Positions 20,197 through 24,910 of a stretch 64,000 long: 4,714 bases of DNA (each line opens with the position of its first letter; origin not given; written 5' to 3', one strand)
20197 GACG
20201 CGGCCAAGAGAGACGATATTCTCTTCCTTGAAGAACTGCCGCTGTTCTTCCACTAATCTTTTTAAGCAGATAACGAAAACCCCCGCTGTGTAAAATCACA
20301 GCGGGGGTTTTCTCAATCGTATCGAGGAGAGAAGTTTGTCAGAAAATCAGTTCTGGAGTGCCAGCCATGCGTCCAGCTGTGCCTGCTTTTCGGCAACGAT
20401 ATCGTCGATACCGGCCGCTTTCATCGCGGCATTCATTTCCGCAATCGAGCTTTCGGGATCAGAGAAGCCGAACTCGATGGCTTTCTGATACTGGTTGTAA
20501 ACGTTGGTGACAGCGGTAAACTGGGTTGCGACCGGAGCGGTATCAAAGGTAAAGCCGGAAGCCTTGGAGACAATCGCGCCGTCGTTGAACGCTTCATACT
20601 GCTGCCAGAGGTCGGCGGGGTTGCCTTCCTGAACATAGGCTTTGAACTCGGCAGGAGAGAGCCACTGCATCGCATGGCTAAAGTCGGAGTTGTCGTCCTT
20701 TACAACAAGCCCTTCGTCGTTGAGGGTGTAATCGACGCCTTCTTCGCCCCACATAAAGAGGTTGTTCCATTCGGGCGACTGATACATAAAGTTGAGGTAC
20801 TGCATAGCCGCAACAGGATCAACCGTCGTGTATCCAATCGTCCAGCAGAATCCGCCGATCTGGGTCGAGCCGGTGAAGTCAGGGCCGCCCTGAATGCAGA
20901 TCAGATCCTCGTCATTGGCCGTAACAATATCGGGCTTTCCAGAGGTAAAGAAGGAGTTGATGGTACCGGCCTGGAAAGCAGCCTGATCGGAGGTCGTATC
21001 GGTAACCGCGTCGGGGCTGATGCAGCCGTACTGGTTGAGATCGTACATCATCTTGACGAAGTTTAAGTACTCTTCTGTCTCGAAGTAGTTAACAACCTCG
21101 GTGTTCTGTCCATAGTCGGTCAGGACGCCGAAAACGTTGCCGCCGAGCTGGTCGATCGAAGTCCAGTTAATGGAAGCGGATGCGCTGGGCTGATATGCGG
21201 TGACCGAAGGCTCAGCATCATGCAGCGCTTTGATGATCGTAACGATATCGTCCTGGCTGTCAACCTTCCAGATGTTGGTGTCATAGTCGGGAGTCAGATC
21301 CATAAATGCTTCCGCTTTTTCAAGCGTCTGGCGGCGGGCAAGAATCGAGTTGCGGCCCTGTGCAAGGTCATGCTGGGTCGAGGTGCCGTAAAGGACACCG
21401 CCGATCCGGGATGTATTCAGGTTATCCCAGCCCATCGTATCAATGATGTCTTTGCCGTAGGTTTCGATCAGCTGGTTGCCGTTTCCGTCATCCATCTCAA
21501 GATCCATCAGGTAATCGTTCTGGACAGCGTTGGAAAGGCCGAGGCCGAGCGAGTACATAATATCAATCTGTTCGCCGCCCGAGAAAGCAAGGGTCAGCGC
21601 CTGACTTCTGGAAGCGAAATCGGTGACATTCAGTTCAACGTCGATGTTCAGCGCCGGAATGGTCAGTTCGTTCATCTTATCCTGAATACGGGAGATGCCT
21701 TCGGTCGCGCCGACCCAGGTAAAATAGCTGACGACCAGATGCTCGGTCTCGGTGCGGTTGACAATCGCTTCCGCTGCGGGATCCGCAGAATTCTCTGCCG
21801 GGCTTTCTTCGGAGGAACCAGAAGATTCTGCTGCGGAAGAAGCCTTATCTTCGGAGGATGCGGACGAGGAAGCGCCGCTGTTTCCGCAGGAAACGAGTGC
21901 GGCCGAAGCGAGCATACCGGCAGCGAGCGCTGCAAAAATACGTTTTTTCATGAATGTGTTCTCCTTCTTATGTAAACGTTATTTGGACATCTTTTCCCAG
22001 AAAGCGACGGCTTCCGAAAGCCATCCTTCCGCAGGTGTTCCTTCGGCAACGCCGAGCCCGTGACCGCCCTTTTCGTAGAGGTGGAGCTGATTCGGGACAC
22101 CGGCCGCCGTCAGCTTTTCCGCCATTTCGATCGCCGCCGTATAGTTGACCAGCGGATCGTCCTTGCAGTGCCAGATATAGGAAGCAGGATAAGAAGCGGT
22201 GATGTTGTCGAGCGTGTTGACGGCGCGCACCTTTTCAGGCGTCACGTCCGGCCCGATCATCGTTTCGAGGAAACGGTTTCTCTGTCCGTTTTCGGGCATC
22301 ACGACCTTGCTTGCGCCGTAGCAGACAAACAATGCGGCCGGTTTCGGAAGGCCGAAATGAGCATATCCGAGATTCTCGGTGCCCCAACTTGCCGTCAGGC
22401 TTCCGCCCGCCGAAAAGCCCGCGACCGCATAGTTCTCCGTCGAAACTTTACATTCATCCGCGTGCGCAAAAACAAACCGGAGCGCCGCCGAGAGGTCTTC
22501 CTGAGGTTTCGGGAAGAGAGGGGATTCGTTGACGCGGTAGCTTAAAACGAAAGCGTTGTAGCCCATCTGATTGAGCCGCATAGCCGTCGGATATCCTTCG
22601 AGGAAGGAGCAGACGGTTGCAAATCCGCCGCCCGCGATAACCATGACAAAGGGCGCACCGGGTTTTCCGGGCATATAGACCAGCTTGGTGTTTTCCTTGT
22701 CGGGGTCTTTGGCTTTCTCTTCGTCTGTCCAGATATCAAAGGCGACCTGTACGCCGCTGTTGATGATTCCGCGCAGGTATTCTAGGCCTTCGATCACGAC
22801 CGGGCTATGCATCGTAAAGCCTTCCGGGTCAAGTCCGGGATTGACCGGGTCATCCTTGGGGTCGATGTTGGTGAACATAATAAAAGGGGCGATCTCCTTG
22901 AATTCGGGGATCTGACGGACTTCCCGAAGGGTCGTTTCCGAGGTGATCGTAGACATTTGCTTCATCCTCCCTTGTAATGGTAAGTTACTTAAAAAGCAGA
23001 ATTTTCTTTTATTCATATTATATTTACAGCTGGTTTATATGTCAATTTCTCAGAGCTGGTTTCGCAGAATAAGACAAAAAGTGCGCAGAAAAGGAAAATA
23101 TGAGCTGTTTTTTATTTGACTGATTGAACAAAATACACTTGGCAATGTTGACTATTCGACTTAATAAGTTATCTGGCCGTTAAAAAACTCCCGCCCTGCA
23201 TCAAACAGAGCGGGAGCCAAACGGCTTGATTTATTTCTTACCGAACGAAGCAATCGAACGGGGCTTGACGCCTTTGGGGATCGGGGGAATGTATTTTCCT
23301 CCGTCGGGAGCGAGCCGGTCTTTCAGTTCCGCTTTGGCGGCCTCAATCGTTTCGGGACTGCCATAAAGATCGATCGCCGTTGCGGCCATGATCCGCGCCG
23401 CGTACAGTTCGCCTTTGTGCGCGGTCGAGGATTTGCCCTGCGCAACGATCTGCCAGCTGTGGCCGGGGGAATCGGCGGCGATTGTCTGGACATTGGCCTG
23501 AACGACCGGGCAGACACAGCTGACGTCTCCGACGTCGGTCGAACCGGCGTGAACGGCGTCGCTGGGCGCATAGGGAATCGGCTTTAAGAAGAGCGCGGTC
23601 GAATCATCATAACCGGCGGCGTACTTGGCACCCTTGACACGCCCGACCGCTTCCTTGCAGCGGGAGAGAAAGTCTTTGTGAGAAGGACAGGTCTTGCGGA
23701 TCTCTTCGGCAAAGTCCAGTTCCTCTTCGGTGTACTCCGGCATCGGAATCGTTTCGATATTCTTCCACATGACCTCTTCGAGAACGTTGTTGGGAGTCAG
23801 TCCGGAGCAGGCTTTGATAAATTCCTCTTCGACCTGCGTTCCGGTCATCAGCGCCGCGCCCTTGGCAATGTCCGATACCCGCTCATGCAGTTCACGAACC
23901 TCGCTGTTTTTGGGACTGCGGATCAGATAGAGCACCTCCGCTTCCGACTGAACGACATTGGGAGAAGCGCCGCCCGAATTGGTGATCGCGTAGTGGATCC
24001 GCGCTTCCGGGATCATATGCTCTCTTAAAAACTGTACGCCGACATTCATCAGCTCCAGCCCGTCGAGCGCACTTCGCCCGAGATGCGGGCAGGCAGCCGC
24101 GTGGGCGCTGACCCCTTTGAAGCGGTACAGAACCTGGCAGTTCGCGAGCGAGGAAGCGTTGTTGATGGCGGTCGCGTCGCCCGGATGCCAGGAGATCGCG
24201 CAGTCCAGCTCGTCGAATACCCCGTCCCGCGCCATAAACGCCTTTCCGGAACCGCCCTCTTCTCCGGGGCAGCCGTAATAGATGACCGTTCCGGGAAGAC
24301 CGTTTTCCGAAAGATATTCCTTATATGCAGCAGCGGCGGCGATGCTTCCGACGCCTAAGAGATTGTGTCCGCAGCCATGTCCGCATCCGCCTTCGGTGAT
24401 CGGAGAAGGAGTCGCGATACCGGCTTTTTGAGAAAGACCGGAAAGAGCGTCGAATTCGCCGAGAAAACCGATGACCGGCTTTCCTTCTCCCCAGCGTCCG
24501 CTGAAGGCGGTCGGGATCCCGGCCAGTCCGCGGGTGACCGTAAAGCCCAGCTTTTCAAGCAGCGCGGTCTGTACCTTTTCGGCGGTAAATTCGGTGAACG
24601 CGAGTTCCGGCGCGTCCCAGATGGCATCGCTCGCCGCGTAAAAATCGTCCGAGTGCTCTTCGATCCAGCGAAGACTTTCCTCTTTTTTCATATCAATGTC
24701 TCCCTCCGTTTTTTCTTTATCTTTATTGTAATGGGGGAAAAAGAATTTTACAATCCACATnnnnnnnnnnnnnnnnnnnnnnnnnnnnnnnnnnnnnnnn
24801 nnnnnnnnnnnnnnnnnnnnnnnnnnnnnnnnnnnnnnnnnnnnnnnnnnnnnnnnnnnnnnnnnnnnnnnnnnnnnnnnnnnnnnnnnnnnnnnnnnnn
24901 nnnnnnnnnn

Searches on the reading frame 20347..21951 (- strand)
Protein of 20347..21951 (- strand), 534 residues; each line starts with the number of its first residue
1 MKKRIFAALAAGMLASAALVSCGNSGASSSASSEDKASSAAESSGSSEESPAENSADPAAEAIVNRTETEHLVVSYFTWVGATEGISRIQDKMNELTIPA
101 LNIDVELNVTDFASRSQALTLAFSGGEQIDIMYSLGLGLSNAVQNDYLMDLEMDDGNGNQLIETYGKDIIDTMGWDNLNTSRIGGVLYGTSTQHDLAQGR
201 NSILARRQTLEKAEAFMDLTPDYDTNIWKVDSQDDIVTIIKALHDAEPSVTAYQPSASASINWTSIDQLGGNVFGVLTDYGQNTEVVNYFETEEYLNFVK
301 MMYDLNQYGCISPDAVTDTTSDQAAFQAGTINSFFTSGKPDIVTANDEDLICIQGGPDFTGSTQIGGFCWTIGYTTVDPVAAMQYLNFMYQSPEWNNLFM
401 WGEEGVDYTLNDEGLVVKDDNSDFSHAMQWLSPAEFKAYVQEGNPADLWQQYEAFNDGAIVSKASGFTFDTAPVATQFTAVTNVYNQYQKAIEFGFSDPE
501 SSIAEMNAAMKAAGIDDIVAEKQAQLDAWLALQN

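Call 76: search_protein_families(library=pfam, proteins=[window:20347-21951:-], max_evalue=0.00001)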
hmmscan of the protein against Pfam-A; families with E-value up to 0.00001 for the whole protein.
window:20347-21951:- (534 aa): 1 family
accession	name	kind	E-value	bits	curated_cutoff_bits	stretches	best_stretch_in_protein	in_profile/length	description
PF12010.13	DUF3502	-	3.2e-27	95.2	24.4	1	464-531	2-69/69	Domain of unknown function (DUF3502)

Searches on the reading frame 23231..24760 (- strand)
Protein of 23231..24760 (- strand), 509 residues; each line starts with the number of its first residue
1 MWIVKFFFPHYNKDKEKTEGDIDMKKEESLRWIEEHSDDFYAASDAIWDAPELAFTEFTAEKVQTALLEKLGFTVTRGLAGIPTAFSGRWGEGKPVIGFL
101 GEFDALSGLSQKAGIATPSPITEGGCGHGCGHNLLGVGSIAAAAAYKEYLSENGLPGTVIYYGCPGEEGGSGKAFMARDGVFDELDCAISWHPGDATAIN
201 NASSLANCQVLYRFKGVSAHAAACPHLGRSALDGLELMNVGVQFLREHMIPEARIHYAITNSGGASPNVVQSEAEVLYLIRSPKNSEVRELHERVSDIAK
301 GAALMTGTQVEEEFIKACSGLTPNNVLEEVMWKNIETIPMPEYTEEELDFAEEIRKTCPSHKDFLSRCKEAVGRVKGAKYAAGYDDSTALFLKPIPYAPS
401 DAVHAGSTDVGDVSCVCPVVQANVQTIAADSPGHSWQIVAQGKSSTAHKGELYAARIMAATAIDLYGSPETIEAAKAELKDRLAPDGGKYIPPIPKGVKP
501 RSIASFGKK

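Call 6: search_protein_families(library=ncbifam, proteins=[window:23231-24760:-])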
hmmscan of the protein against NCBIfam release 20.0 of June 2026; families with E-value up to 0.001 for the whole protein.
window:23231-24760:- (509 aa): 6 families
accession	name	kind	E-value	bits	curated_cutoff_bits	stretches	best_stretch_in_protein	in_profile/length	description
TIGR01891.1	amidohydrolases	subfamily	4e-75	253.2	153.75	1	45-432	6-346/366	amidohydrolase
NF038260.1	ectoine_DoeB_2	equivalog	5.8e-14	51.7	550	1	47-313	15-282/378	N(2)-acetyl-L-2,4-diaminobutanoate deacetylase DoeB2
NF040868.1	carboxypep_CpsA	equivalog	2.6e-11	42.9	500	1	45-331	20-313/391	carboxypeptidase CpsA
NF006365.0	PRK08588.1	subfamily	7.6e-06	25.5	289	1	91-313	61-289/383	succinyl-diaminopimelate desuccinylase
NF004788.0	PRK06133.1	subfamily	1.8e-05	23.8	349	1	166-317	176-324/417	glutamate carboxypeptidase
TIGR01910.1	DapE-ArgE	subfamily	0.00012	21.5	217.6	1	138-326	109-306/373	ArgE/DapE family deacylase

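Call 8: search_protein_families(library=pfam, proteins=[window:23231-24760:-])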
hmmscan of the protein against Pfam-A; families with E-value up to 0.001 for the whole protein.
window:23231-24760:- (509 aa): 2 families
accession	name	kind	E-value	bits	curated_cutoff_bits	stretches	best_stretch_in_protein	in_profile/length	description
PF01546.33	Peptidase_M20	-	3.6e-07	30.7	24.6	1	103-273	6-113/206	Peptidase family M20/M25/M40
PF07687.19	M20_dimer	-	2.1e-06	28.1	21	1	213-301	12-101/107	Peptidase dimerisation domain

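Call 35: search_solved_structures(query=window:23231-24694:-, max_evalue=1e-10)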
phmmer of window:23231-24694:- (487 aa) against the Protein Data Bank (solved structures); distinct sequences matched with E-value up to 1e-10: 4.
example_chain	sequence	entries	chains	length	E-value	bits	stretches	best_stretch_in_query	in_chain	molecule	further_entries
3ram_A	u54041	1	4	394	9.5e-38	133.5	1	4-289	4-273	HmrA protein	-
8xzc_A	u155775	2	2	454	1.4e-36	129.6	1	4-290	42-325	Xaa-Arg dipeptidase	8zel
7yh4_A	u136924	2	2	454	1.5e-36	129.6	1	4-290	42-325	Xaa-Arg dipeptidase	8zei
3io1_A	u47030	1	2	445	1.6e-12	50.4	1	65-305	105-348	Aminobenzoyl-glutamate utilization protein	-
